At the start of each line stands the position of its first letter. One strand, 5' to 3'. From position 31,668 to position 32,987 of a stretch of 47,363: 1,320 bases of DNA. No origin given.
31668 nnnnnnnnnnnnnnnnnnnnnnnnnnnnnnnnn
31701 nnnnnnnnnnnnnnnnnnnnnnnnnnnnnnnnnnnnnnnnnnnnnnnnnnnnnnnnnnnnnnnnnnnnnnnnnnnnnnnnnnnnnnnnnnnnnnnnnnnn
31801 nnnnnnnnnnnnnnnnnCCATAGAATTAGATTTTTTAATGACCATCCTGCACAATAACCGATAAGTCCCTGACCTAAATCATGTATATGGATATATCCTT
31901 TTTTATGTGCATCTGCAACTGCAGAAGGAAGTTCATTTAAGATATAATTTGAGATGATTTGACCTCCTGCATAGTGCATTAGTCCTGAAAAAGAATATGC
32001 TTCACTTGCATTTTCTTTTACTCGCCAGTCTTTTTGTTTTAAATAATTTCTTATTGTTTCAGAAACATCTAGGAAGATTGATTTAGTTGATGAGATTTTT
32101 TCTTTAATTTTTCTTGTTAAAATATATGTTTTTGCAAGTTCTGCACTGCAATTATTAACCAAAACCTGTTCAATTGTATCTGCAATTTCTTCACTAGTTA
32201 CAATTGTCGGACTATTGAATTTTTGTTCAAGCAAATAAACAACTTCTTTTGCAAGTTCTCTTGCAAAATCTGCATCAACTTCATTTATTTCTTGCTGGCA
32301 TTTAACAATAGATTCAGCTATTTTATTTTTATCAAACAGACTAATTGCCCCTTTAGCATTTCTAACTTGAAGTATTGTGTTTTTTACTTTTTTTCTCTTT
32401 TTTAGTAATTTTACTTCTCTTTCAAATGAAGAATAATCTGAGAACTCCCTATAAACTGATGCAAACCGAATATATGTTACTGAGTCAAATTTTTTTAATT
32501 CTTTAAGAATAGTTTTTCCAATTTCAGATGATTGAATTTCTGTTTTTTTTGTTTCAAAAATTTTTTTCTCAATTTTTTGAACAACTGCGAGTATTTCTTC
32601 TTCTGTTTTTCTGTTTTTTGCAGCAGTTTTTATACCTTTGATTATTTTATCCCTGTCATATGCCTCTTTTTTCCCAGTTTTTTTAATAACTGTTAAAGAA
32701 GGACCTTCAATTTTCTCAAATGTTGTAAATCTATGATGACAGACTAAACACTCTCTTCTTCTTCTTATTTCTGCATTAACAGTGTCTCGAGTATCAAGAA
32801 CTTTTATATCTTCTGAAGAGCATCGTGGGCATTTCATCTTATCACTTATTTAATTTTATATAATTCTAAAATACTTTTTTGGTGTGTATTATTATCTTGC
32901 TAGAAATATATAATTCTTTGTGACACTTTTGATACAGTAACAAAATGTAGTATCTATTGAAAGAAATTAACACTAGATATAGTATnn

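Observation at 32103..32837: Complete NrdR repressor module fused in frame to the class III ribonucleotide reductase it would normally regulate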

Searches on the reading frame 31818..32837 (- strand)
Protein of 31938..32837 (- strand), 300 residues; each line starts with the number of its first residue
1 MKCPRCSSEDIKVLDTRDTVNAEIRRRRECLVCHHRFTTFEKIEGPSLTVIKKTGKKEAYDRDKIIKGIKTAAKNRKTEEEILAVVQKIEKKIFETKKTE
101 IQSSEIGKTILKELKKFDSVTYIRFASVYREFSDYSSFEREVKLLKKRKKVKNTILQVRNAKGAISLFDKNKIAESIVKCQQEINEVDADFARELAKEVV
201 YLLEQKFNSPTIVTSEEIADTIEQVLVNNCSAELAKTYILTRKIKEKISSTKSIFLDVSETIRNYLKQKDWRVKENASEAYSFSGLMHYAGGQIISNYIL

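Call 6: find_homologous_proteins(query=window:31938-32837:-, max_evalue=0.00001)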
Query window:31938-32837:- (300 aa): 6529 proteins with E <= 0.00001 among 8000 candidates; the best 120 are listed.
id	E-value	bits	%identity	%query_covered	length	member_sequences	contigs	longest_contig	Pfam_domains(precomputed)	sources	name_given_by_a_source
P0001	5.8e-45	172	37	74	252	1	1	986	PF22811.3,PF03477.22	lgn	-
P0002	2.9e-39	153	38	48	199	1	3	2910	PF22811.3,PF12760.13,PF03477.22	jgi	jgi:transcriptional repressor NrdR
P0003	4.2e-39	153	39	48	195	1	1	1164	PF09526.17,PF22811.3,PF03477.22,PF23455.2,PF09723.16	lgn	-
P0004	6.2e-39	152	38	52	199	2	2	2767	PF22811.3,PF03477.22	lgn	-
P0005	2.4e-38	150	40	48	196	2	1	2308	PF22811.3,PF03477.22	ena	-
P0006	7.4e-38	149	40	50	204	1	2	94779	PF09526.17,PF22811.3,PF03477.22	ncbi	ncbi:MAG: transcriptional regulator NrdR [Chloroflexota bacterium]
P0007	9.1e-38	148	39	49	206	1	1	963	PF09526.17,PF22811.3,PF12760.13,PF03477.22,PF23455.2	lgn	-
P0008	1.5e-37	147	54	50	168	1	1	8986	PF22811.3,PF03477.22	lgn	-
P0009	1.7e-37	147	39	48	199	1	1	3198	PF22811.3,PF12760.13,PF03477.22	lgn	-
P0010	2.4e-37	147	41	50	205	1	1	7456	PF22811.3,PF03477.22,PF23451.2,PF13248.12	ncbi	ncbi:MAG: transcriptional regulator NrdR [Chloroflexota bacterium]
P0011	2.9e-37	147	32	51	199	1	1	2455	PF22811.3,PF03477.22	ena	-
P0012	6.4e-37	145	38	48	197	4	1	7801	PF22811.3,PF03477.22,PF09723.16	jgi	jgi:transcriptional repressor NrdR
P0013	1.6e-36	144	43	66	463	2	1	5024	PF22811.3,PF03477.22,PF13597.12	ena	-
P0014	1.6e-36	144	32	49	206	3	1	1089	PF22811.3,PF03477.22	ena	-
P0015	5.5e-36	142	47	48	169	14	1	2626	PF22811.3,PF03477.22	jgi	jgi:transcriptional repressor NrdR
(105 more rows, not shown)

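Call 17: search_protein_representatives(protein=window:31938-32837:-)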
Query: 300 residues. Proteins with E-value up to 0.001 (for the whole library): 9085; up to 1e-10: 2962; up to 1e-30: 37. The best 150 are listed.
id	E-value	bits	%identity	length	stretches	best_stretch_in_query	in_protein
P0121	1.4e-53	198.4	40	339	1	14-300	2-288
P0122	6.5e-48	179.8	45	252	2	1-145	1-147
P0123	2.5e-45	171.3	40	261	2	12-146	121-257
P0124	1.2e-35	139.6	46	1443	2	155-299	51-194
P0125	2.7e-35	138.4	41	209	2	2-148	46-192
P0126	5.5e-35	137.4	50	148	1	1-146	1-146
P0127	7.9e-34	133.6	50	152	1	1-149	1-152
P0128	8.9e-34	133.5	46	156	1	1-146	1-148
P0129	1.2e-33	133.0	50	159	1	1-149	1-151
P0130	2.2e-33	132.1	43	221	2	25-151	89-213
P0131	2.2e-33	132.1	43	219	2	156-299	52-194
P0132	5.8e-33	130.8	46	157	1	1-146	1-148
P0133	7.4e-33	130.4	43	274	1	1-167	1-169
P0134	9.0e-33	130.2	49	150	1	1-147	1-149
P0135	9.8e-33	130.0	44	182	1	1-155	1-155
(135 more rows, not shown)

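Call 20: find_encoding_contigs(protein=P0124, flank=6000, max_places=4)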
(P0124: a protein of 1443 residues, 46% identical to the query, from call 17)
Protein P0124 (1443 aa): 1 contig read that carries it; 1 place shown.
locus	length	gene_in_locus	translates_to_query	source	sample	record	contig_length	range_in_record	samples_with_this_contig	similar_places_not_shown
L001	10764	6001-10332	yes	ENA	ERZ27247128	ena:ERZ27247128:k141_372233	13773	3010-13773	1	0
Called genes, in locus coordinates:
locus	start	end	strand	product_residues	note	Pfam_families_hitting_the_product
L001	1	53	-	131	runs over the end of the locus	-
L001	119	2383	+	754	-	PF00437:T2SSE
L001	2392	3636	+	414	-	PF13506:Glyco_transf_21, PF03142:Chitin_synth_2 (faint), PF00535:Glycos_transf_2, PF10111:Glyco_tranf_2_2, PF13641:Glyco_tranf_2_3, PF13632:Glyco_trans_2_3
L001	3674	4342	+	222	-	-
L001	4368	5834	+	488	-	PF00133:tRNA-synt_1, PF01406:tRNA-synt_1e, PF09334:tRNA-synt_1g, PF00133:tRNA-synt_1, PF01406:tRNA-synt_1e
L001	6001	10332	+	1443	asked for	PF22811:Zn_ribbon_NrdR, PF03477:ATP-cone, PF13597:NRDD, PF14890:Intein_splicing (faint), PF14528:LAGLIDADG_3 (faint), PF13597:NRDD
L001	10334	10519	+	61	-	PF13597:NRDD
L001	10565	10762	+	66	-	?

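Call 21: find_encoding_contigs(protein=P0121, flank=6000, max_places=4)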
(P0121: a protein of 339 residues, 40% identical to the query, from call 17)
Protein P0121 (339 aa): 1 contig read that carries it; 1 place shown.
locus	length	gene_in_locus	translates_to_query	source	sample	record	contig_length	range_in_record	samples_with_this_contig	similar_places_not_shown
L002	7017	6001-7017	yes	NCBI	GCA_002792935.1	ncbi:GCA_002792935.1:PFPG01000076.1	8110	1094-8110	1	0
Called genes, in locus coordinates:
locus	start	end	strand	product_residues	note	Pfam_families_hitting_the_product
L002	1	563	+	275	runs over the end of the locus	PF00702:Hydrolase, PF13419:HAD_2, PF13242:Hydrolase_like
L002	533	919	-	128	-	PF01951:Archease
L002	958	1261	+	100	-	PF01849:NAC, PF19026:UBA_HYPK (weak)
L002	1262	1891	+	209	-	-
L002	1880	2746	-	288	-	PF16285:DUF4931_N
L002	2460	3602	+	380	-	PF01040:UbiA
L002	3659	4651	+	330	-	PF03320:FBPase_glpX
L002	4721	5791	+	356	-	PF01116:F_bP_aldolase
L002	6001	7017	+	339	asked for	PF22811:Zn_ribbon_NrdR (weak), PF03477:ATP-cone, PF13597:NRDD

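Call 22: find_encoding_contigs(protein=P0013, flank=6000, max_places=4)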
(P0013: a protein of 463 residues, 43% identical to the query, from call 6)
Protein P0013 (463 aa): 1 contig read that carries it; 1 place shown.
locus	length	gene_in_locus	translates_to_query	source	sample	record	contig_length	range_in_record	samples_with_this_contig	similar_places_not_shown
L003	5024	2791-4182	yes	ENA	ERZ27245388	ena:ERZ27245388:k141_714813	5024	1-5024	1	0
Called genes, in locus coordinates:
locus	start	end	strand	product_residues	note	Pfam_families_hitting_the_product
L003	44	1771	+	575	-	PF23613:ELP3_N, PF04055:Radical_SAM, PF16199:Radical_SAM_C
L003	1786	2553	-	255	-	-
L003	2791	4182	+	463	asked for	PF22811:Zn_ribbon_NrdR, PF03477:ATP-cone, PF13597:NRDD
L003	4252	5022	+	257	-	?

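Call 26: find_related_loci(query=A1, collection=genome_contigs, flank=4000)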
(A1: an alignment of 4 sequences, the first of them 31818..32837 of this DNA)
Query A1 (340 aa) in genome_contigs; peptide patterns used: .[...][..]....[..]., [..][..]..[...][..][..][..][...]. (x = any residue, [..] = any of these).
600 stretches matched a pattern (row limit reached: there are more); 593 encode a relative of the query (tblastn E <= 1e-3); the best 80 are kept; 80 distinct loci.
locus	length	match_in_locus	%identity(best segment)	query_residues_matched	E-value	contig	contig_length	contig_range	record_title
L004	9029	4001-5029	41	1-339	6e-85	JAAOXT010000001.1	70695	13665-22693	MAG: Nanoarchaeota archaeon isolate DPANNHV_H2.bin.114 k83_46380, whole genome shotgun sequence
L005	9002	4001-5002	39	1-339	5e-75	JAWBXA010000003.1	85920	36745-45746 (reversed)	MAG: Candidatus Bathyarchaeia archaeon isolate JZ-1_201803_bins_76 JZ-1_201803_bins_76_scaffold_3, whole genome shotgun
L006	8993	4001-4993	38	1-339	4e-74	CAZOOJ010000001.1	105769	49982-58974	MAG TPA_asm: Candidatus Woesearchaeota archaeon isolate SRP067234_co1_346 genome assembly, contig: k99_827446, whole gen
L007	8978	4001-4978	36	1-337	1e-50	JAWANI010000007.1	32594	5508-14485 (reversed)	MAG: Candidatus Woesearchaeota archaeon isolate SRBZ-2_201901_bins_195 SRBZ-2_201901_bins_195_scaffold_7, whole genome s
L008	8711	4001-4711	43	1-339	1e-48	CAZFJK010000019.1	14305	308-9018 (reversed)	MAG TPA_asm: uncultured Methanosarcinales archaeon isolate SRP338002_co1_165 genome assembly, contig: NODE_3936_length_1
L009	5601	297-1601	31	1-335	9e-46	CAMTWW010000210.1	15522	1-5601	MAG: uncultured Elusimicrobia bacterium isolate G04_MAG_00049 genome assembly, contig: G04_MAG_00049_000000000204, whole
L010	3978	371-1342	34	1-335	4e-45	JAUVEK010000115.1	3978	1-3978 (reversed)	MAG: Candidatus Nanohalarchaeota archaeon isolate CSMAG_321 CSMAG_321_k141_1273374_length_3978_cov_20.0000, whole genome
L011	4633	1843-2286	45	1-147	1e-39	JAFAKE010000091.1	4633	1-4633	MAG: Vulcanimicrobiota bacterium isolate CP_BE_RX_3 BE_RX_k147_8137494, whole genome shotgun sequence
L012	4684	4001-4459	46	1-152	9e-40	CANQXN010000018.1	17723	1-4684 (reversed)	MAG: uncultured Clostridia bacterium isolate Lapin-032__bin134 genome assembly, contig: Lapin-032__NODE_4739_length_1772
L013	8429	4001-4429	45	3-145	8e-39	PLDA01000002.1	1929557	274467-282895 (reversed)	MAG: Vulcanimicrobiota bacterium isolate palsa_1496 73.20111000_P3D.1_contig_17, whole genome shotgun sequence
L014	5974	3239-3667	44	3-145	1e-38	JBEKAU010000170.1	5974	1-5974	MAG: Vulcanimicrobiaceae bacterium isolate SPRUCE 11 SPRUCE_11_170, whole genome shotgun sequence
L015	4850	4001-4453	48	1-149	2e-38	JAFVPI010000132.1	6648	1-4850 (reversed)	MAG: Mogibacterium sp. isolate RGIG5272 Sheep_Colon-1__c731378, whole genome shotgun sequence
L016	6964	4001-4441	49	1-145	5e-38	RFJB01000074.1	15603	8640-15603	MAG: Candidatus Woesearchaeota archaeon isolate J091 k99_641676, whole genome shotgun sequence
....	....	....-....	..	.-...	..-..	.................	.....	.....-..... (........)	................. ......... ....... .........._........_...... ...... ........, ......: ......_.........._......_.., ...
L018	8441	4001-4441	50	1-145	1e-37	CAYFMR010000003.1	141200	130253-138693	MAG TPA_asm: uncultured Peptoniphilaceae bacterium isolate ERP107106_co1_138 genome assembly, contig: NODE_31_length_141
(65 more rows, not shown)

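Call 49: search_protein_families(library=pfam, proteins=[L007:4001-6496:+, L010:371-2815:+, L008:4001-7471:+, L003:2791-4179:+, L002:5965-7017:+], max_evalue=0.01)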
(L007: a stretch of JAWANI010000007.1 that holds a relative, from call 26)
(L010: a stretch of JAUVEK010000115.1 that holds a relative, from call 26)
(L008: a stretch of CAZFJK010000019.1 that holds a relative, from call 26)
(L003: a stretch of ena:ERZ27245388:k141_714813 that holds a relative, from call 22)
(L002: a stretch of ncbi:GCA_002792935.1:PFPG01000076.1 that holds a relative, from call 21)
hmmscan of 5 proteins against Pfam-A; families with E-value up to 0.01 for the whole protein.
L007:4001-6496:+ (832 aa): 4 families
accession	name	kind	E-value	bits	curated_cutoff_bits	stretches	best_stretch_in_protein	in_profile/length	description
PF13597.11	NRDD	-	3.1e-110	369.9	26.2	1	262-826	1-517/562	Anaerobic ribonucleoside-triphosphate reductase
PF03477.21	ATP-cone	-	7.8e-32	110.1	25.8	2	48-135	1-87/88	ATP cone domain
PF22811.2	Zn_ribbon_NrdR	-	7.2e-17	61.5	27.2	1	1-41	1-42/42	Transcriptional repressor NrdR-like, N-terminal domain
PF14354.12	Lar_restr_allev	-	0.0092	16.6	28.6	0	2-52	5-52/58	Restriction alleviation protein Lar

L010:371-2815:+ (815 aa): 3 families
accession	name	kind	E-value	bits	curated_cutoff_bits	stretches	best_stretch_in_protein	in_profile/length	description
PF13597.11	NRDD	-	6.1e-116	388.7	26.2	1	262-796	1-521/562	Anaerobic ribonucleoside-triphosphate reductase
PF03477.21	ATP-cone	-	1.1e-28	100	25.8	2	50-136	2-87/88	ATP cone domain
PF22811.2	Zn_ribbon_NrdR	-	1.2e-16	60.8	27.2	1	1-42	1-42/42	Transcriptional repressor NrdR-like, N-terminal domain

L008:4001-7471:+ (1157 aa): 7 families
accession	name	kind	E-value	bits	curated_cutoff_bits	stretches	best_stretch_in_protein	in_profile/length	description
PF13597.11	NRDD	-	6.4e-176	586.7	26.2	2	827-1134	258-562/562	Anaerobic ribonucleoside-triphosphate reductase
PF03477.21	ATP-cone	-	5.7e-21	75.3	25.8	1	54-143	2-87/88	ATP cone domain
PF22811.2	Zn_ribbon_NrdR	-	6.6e-18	64.8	27.2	1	1-42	1-42/42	Transcriptional repressor NrdR-like, N-terminal domain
PF14890.11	Intein_splicing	-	2.6e-15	57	35.8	1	444-832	5-155/155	Intein splicing domain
PF14528.11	LAGLIDADG_3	-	4.7e-09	36.8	22.5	1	668-721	2-64/82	LAGLIDADG-like domain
PF14354.12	Lar_restr_allev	-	0.0018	18.9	28.6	0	2-47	5-47/58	Restriction alleviation protein Lar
PF11197.13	DUF2835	-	0.0076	16.6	25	0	504-542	26-64/71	Protein of unknown function (DUF2835)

L003:2791-4179:+ (463 aa): 3 families
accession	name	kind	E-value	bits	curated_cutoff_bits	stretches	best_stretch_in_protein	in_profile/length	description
PF03477.21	ATP-cone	-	3.2e-33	114.6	25.8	2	49-135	2-87/88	ATP cone domain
PF13597.11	NRDD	-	8.1e-33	114.3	26.2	1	261-424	1-171/562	Anaerobic ribonucleoside-triphosphate reductase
PF22811.2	Zn_ribbon_NrdR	-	4.3e-17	62.2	27.2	1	1-41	1-42/42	Transcriptional repressor NrdR-like, N-terminal domain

L002:5965-7017:+ (351 aa): 4 families
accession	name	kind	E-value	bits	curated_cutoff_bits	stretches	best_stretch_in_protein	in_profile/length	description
PF03477.21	ATP-cone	-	1e-42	145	25.8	2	158-246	1-87/88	ATP cone domain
PF13597.11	NRDD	-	7.2e-18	65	26.2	1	275-343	1-71/562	Anaerobic ribonucleoside-triphosphate reductase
PF22811.2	Zn_ribbon_NrdR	-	4.5e-17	62.2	27.2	1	1-41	1-42/42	Transcriptional repressor NrdR-like, N-terminal domain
PF14354.12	Lar_restr_allev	-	0.0092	16.6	28.6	0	2-42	5-42/58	Restriction alleviation protein Lar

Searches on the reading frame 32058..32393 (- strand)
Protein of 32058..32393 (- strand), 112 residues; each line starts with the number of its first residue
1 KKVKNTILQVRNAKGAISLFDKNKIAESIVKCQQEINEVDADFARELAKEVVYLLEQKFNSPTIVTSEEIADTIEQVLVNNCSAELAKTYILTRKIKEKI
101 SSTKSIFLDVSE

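Call 49: search_protein_families(library=pfam, proteins=[window:32058-32393:-], max_evalue=0.01)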
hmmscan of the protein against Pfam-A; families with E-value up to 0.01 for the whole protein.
window:32058-32393:- (112 aa): 1 family
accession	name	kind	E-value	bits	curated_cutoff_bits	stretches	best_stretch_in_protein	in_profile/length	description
PF03477.21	ATP-cone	-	2.5e-14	54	25.8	1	9-98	2-87/88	ATP cone domain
